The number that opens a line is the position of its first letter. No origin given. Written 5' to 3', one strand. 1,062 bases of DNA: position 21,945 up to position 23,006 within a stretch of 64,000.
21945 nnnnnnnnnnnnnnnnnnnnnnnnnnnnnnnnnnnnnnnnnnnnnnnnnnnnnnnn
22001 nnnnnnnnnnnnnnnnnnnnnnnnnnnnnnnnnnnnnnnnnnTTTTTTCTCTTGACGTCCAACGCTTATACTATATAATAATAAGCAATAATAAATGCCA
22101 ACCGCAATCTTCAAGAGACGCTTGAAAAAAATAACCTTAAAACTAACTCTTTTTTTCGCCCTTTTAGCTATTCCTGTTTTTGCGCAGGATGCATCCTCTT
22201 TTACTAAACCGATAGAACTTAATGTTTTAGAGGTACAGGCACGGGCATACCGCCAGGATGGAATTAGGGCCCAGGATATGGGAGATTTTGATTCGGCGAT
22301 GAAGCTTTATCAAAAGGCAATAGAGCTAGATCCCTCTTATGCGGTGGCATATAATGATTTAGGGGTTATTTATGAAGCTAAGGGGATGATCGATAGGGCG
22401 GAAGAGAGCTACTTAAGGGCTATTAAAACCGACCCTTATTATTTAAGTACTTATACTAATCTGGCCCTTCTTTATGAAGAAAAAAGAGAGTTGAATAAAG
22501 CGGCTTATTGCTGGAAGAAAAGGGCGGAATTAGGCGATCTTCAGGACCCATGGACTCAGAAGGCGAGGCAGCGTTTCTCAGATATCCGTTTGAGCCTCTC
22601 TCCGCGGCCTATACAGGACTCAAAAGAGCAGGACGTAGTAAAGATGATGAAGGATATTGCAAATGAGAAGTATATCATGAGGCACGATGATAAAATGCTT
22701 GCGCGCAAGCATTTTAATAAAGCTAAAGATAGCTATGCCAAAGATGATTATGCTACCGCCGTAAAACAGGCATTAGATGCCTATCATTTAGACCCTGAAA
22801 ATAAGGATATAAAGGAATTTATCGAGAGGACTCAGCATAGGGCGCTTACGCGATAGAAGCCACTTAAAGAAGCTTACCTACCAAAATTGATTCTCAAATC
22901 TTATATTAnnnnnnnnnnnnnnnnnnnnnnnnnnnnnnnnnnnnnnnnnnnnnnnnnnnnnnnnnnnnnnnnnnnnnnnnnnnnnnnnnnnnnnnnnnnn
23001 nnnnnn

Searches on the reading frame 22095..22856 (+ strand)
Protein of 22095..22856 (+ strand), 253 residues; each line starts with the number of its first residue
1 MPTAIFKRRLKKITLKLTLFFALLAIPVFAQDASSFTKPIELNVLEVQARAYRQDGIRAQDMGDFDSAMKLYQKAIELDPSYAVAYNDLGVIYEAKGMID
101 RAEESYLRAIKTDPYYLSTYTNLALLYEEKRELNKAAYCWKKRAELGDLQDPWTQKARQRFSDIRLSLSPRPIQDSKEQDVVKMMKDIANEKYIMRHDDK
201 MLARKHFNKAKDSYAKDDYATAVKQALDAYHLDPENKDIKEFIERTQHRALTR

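Call 4: search_protein_families(library=pfam, proteins=[window:22095-22856:+], max_evalue=0.01)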
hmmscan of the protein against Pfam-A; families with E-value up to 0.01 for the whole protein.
window:22095-22856:+ (253 aa): 16 families
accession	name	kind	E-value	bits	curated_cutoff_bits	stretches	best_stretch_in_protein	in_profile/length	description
PF00515.34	TPR_1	-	1.8e-15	56.4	27.8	2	83-115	1-33/34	Tetratricopeptide repeat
PF07719.23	TPR_2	-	9.6e-15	53.9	27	2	84-114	2-32/34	Tetratricopeptide repeat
PF13414.12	TPR_11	-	1.6e-13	50.5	26.8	2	62-97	7-42/42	TPR repeat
PF13431.12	TPR_17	-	1.7e-13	50.1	24.4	2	71-104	1-34/34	Tetratricopeptide repeat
PF13181.12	TPR_8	-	8.2e-12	44.7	25.7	2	85-114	3-32/34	Tetratricopeptide repeat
PF13428.12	TPR_14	-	2.3e-09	37.4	23.5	1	61-90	13-42/44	Tetratricopeptide repeat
PF13432.12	TPR_16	-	3.9e-09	37.2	32.7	1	56-115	4-63/65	Tetratricopeptide repeat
PF14559.12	TPR_19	-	7e-09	36.3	25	1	61-114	3-56/68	Tetratricopeptide repeat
PF13424.12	TPR_12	-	6.3e-08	33.1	30.1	1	60-111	14-73/77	Tetratricopeptide repeat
PF13176.12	TPR_7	-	7.1e-08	32.4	27.9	0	86-114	2-32/36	Tetratricopeptide repeat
PF13374.12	TPR_10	-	3.8e-06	27.2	27.5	0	57-77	10-30/42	Tetratricopeptide repeat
PF23914.1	TPR_CcmH_CycH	-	6.4e-05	23.3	42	1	61-151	62-155/158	Cytochrome c-type biogenesis protein H TPR domain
PF10373.15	EST1_DNA_bind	-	6.4e-05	23.1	22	1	68-133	1-66/282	Est1 DNA/RNA binding domain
PF13174.12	TPR_6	-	0.00049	21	26.3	0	59-80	13-31/33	Tetratricopeptide repeat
PF25063.1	ARM_TT21_C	-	0.0058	17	35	1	62-112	108-158/209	Tetratricopeptide repeat protein 21 C-terminal ARM domain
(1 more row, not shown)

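Call 5: search_protein_families(library=ncbifam, proteins=[window:22095-22856:+], max_evalue=0.01)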
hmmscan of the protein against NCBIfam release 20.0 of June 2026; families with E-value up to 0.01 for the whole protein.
window:22095-22856:+ (253 aa): 23 families
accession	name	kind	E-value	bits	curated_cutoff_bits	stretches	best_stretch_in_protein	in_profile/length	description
TIGR02521.1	type_IV_pilW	equivalog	3.3e-12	46.4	154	2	48-114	30-96/234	type IV pilus biogenesis/stability protein PilW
NF002725.1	PRK02603.1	equivalog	1.6e-11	44.5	143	1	39-137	25-126/173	photosystem I assembly protein Ycf3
NF040959.1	MamA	equivalog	4.4e-10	39.3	200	1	61-146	117-202/204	magnetosome protein MamA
NF033762.1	social_mot_Tgl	equivalog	7.9e-10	38.5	225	1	55-138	37-121/252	social motility TPR repeat lipoprotein Tgl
NF047507.1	TPR_BatC_Lepto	exception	3.8e-08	33.1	175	1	62-197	71-202/214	TPR repeat-containing protein BatC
TIGR02917.1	PEP_TPR_lipo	equivalog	2.5e-07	29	312.2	1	62-137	444-519/899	XrtA/PEP-CTERM system TPR-repeat protein PrsT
TIGR00990.1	3a0801s09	subfamily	6.5e-07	28.4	757.25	1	28-146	309-428/615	mitochondrial import receptor subunit TOM70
NF008757.0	PRK11788.1-5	equivalog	1.2e-05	24.7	363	1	63-234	83-245/388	lipopolysaccharide assembly protein LapB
NF033920.0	C39_PA2778_fam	equivalog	1.5e-05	24.6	150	1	48-142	155-249/255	PA2778 family cysteine peptidase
NF008756.0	PRK11788.1-4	equivalog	2e-05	23.8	474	1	62-226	82-244/389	lipopolysaccharide assembly protein LapB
NF007540.1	PRK10153.1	equivalog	3.3e-05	22.9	400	1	36-114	410-487/516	lysine decarboxylation/transport transcriptional activator CadC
NF033758.1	gliding_GltE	equivalog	7.7e-05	21.8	225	1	83-142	290-350/411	adventurous gliding motility TPR repeat lipoprotein GltE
NF040658.1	Myxo_OME_TraC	equivalog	0.00016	20.5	500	0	199-249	78-128/602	outer membrane exchange accessory lipoprotein TraC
NF040561.1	PrimPol_Msp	equivalog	0.00021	20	200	1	47-136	23-100/515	CRISPR-associated primase-polymerase type A1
TIGR04510.1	mod_pep_cyc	subfamily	0.00024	19.8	400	1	50-212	400-564/814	putative peptide modification system cyclase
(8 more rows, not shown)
